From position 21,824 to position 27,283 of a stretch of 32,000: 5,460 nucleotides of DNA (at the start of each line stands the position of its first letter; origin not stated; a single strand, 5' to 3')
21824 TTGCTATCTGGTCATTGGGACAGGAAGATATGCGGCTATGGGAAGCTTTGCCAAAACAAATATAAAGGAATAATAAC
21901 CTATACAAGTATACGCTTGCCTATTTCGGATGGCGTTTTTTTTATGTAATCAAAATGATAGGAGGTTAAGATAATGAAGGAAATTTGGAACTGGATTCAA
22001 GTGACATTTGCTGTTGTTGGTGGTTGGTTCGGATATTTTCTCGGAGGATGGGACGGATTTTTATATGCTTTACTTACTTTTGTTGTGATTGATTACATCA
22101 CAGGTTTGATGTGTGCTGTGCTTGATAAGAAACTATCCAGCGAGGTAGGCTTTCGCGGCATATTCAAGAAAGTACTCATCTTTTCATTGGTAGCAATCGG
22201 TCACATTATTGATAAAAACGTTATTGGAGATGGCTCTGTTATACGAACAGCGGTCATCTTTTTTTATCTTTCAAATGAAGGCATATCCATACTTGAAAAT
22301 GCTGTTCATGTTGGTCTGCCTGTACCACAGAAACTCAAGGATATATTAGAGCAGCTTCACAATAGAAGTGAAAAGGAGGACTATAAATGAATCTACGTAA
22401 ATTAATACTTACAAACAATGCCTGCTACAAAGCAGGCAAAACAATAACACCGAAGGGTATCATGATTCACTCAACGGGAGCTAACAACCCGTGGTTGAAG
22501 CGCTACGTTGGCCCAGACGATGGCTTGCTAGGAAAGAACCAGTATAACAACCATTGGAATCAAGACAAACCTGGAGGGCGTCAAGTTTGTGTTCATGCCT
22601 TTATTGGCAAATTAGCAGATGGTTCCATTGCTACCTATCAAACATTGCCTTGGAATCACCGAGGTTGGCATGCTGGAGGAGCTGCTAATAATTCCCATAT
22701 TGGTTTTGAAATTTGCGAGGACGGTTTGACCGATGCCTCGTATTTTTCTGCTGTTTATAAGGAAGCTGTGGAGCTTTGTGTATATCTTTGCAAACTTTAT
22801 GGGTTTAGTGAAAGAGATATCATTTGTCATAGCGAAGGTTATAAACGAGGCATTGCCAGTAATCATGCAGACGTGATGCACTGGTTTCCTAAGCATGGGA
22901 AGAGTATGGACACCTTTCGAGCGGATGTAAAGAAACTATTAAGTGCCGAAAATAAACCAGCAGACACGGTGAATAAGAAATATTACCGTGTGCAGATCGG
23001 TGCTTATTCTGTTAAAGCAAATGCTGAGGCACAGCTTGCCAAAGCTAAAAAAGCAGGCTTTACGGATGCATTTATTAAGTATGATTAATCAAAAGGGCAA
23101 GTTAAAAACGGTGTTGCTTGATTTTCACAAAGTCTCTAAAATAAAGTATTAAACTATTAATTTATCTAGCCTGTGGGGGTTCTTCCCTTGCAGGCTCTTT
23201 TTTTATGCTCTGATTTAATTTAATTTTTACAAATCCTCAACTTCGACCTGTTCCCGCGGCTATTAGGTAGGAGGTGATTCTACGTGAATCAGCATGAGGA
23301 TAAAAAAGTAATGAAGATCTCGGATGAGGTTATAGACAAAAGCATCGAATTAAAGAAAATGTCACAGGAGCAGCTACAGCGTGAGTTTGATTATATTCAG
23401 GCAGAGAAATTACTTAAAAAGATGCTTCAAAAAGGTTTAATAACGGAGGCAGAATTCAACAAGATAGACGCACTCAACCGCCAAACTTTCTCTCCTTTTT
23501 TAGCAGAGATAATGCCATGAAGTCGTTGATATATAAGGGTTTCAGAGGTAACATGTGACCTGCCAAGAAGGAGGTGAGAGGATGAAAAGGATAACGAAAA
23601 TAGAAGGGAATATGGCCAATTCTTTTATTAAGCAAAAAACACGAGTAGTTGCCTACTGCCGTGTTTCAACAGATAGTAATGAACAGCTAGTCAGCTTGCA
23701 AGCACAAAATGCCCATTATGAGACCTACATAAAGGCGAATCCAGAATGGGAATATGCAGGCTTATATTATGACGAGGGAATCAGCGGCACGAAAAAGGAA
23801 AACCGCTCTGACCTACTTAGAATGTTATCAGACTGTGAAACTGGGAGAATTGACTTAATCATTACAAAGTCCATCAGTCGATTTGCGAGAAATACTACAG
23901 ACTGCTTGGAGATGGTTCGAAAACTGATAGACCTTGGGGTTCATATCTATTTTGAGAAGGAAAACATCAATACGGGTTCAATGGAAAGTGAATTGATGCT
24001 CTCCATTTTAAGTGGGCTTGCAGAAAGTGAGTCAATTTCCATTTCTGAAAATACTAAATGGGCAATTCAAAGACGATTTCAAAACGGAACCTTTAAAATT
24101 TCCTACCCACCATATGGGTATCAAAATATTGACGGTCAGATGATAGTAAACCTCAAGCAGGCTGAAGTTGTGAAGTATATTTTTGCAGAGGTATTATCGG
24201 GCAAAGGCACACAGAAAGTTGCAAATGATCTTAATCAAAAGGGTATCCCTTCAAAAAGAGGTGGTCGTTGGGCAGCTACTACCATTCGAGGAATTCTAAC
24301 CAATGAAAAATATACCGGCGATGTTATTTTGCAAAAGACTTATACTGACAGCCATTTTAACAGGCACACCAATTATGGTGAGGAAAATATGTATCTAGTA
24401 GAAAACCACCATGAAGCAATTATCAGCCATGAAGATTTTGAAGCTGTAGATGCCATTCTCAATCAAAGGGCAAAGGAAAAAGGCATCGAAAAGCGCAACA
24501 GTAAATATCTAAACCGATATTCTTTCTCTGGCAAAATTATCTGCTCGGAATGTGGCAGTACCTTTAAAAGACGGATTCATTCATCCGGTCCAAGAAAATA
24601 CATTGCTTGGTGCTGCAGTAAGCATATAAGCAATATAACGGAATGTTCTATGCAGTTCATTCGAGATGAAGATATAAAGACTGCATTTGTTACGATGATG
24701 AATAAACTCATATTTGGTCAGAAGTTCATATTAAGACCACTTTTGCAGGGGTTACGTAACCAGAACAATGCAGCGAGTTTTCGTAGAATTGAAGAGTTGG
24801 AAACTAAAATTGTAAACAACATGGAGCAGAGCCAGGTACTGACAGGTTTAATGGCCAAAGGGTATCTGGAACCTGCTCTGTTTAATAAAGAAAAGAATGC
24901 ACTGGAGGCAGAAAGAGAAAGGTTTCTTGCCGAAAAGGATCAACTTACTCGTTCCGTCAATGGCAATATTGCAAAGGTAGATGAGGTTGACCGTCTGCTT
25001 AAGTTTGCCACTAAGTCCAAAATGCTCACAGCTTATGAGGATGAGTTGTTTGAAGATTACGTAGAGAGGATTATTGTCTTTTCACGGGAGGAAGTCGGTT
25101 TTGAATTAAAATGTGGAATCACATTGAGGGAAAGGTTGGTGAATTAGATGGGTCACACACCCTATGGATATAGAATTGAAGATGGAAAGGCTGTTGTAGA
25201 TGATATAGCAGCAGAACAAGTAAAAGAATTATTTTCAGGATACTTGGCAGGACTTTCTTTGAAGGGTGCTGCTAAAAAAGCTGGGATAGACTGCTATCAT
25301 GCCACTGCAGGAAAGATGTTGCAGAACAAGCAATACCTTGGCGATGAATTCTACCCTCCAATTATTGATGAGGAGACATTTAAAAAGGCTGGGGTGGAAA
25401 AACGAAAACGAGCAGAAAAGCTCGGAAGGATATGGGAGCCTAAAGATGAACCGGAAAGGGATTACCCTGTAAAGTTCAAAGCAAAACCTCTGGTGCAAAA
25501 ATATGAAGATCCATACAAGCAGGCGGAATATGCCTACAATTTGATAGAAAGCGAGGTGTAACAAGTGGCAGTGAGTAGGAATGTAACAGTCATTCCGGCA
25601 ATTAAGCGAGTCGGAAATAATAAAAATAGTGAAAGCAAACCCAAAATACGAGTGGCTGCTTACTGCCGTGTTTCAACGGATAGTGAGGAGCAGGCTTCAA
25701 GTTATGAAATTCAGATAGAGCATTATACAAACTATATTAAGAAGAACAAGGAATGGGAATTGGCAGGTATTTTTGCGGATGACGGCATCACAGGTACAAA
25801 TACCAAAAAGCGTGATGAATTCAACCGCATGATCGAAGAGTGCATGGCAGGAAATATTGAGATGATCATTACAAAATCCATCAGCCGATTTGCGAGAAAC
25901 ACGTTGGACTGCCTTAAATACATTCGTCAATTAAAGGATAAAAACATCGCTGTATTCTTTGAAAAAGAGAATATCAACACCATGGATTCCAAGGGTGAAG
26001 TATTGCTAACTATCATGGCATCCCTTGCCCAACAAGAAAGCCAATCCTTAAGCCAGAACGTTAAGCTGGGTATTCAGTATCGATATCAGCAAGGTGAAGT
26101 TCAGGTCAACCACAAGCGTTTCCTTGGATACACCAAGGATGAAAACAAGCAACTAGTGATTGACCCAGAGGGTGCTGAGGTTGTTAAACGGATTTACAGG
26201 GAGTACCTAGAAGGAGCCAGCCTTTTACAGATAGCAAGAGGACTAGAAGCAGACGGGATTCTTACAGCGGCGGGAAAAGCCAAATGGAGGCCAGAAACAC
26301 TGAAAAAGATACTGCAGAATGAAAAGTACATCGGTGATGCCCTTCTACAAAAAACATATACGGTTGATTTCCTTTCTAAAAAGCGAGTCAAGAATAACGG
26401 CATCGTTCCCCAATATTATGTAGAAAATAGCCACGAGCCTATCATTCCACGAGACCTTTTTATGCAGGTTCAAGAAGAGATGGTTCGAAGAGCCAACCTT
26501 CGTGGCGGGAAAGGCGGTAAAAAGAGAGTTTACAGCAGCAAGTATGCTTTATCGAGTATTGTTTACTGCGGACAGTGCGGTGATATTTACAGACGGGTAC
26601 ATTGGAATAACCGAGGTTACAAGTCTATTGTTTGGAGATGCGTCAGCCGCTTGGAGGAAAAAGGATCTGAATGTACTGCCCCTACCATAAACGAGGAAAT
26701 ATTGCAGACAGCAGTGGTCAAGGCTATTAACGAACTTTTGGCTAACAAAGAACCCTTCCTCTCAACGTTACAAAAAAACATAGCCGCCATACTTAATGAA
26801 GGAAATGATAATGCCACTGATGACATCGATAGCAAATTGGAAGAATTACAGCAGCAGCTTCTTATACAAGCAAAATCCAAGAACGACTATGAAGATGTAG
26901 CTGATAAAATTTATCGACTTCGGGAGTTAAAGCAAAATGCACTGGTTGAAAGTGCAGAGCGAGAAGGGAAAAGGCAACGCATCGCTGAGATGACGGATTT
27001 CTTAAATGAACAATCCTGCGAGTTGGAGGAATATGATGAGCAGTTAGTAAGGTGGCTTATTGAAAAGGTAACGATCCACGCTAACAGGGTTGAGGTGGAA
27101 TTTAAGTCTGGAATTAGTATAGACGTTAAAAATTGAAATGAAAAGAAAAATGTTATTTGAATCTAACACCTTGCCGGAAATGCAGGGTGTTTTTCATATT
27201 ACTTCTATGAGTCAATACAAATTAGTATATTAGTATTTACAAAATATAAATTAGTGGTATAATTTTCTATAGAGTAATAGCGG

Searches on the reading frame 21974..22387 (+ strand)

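Call 6: search_protein_families(library=pfam, proteins=[window:21974-22387:+], max_evalue=0.01)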
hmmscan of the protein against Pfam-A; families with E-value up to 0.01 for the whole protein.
window:21974-22387:+ (138 aa): 1 family
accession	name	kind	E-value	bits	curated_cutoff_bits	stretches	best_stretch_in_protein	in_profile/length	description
PF05105.17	Phage_holin_4_1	-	2.4e-47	160.2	22.2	1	18-130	2-116/116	Bacteriophage holin family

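Call 7: search_protein_families(library=phrogs, proteins=[window:21974-22387:+], max_evalue=0.01)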
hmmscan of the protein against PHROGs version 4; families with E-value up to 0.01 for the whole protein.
window:21974-22387:+ (138 aa): 5 families
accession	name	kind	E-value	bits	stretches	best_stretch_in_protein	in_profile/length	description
phrog_199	-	lysis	1.6e-31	110.6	1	2-136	2-135/545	holin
phrog_21233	-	unknown function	3.5e-31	108.1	1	1-72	1-72/72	-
phrog_16802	-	unknown function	7e-24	84.4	1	72-136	1-65/74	-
phrog_32726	-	unknown function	2.5e-12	47.8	1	1-33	1-33/34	-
phrog_37799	-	unknown function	2.5e-05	25.2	1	96-125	6-34/52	-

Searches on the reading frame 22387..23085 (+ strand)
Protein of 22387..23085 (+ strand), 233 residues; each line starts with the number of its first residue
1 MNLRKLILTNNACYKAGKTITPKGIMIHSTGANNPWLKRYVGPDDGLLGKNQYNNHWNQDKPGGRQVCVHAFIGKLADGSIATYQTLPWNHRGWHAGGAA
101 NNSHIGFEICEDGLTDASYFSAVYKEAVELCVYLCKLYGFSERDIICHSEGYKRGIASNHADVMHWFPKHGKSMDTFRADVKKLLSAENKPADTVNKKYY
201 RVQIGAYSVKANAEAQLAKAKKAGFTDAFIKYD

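Call 6: search_protein_families(library=pfam, proteins=[window:22387-23085:+], max_evalue=0.01)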
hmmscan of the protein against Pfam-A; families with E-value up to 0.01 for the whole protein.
window:22387-23085:+ (233 aa): 2 families
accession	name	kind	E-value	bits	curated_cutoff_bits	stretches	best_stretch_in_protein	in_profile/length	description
PF01510.30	Amidase_2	-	2.8e-17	63.7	26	1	21-160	4-126/131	N-acetylmuramoyl-L-alanine amidase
PF05036.18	SPOR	-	8.4e-07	29.7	21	1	197-228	2-33/76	SPOR domain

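Call 7: search_protein_families(library=phrogs, proteins=[window:22387-23085:+], max_evalue=0.01)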
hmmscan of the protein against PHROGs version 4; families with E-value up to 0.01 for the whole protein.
window:22387-23085:+ (233 aa): 17 families
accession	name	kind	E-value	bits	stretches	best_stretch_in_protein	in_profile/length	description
phrog_15001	-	lysis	5.1e-98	329.5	1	1-232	15-250/367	endolysin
phrog_5182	-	lysis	8e-41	141.7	1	1-193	9-195/321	endolysin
phrog_1794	-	lysis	1.6e-28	101.1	1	1-194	35-205/336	amidase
phrog_2338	-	lysis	1.4e-16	61.8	1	80-193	65-181/346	endolysin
phrog_670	-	lysis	2.6e-12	47.4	1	20-197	111-267/596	endolysin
phrog_1493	-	lysis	4.5e-12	46.8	1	21-195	33-181/394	endolysin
phrog_833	-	lysis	1.7e-11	45.4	1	8-214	14-198/294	endolysin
phrog_880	-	lysis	4.8e-11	43.7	1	18-194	189-344/435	endolysin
phrog_1110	-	lysis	2.5e-10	41.3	1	25-202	25-193/301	endolysin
phrog_7698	-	lysis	2.8e-09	38.2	1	58-226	43-202/316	endolysin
phrog_9611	-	lysis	6.3e-09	36.8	1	65-203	54-187/246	endolysin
phrog_20388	-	lysis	6.1e-08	33.1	1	188-231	370-411/527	endolysin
phrog_8164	-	lysis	8.4e-08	32.9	1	76-196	64-191/320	endolysin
phrog_3088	-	lysis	1.6e-06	29.1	1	10-151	10-134/248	amidase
phrog_2998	-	lysis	0.0002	21.9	1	87-196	191-311/485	endolysin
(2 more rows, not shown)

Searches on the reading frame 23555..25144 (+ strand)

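Call 89: search_protein_families(library=pfam, proteins=[window:23555-25144:+], max_evalue=0.0001)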
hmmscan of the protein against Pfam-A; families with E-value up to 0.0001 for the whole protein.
window:23555-25144:+ (530 aa): 3 families
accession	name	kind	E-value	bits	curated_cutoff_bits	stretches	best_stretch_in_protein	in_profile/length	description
PF00239.26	Resolvase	-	1.1e-34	120.1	23.3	1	31-178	1-143/145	Resolvase, N terminal domain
PF07508.19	Recombinase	-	1.7e-27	96.1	21.1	1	201-305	2-102/102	Recombinase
PF13408.12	Zn_ribbon_recom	-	4.4e-12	46.6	25.3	1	324-382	2-57/58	Recombinase zinc beta ribbon domain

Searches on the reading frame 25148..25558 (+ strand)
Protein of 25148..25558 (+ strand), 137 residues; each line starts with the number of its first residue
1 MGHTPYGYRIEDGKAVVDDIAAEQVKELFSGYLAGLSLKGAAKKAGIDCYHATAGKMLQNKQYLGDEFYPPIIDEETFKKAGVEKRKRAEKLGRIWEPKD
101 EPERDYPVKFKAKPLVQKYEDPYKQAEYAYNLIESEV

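Call 89: search_protein_families(library=pfam, proteins=[window:25148-25558:+], max_evalue=0.0001)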
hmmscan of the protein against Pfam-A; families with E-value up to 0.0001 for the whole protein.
window:25148-25558:+ (137 aa): 1 family
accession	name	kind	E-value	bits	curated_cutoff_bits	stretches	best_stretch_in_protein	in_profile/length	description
PF07508.19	Recombinase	-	1.2e-05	25.9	21.1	0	21-87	3-101/102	Recombinase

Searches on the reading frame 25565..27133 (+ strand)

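Call 89: search_protein_families(library=pfam, proteins=[window:25565-27133:+], max_evalue=0.0001)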
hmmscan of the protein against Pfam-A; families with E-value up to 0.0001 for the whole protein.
window:25565-27133:+ (523 aa): 3 families
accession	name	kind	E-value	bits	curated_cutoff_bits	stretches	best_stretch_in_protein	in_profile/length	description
PF00239.26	Resolvase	-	1.1e-33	116.9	23.3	1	30-178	1-144/145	Resolvase, N terminal domain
PF07508.19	Recombinase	-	1.5e-25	89.9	21.1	1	201-308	1-101/102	Recombinase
PF13408.12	Zn_ribbon_recom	-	1.8e-13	51.1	25.3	1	329-389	2-58/58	Recombinase zinc beta ribbon domain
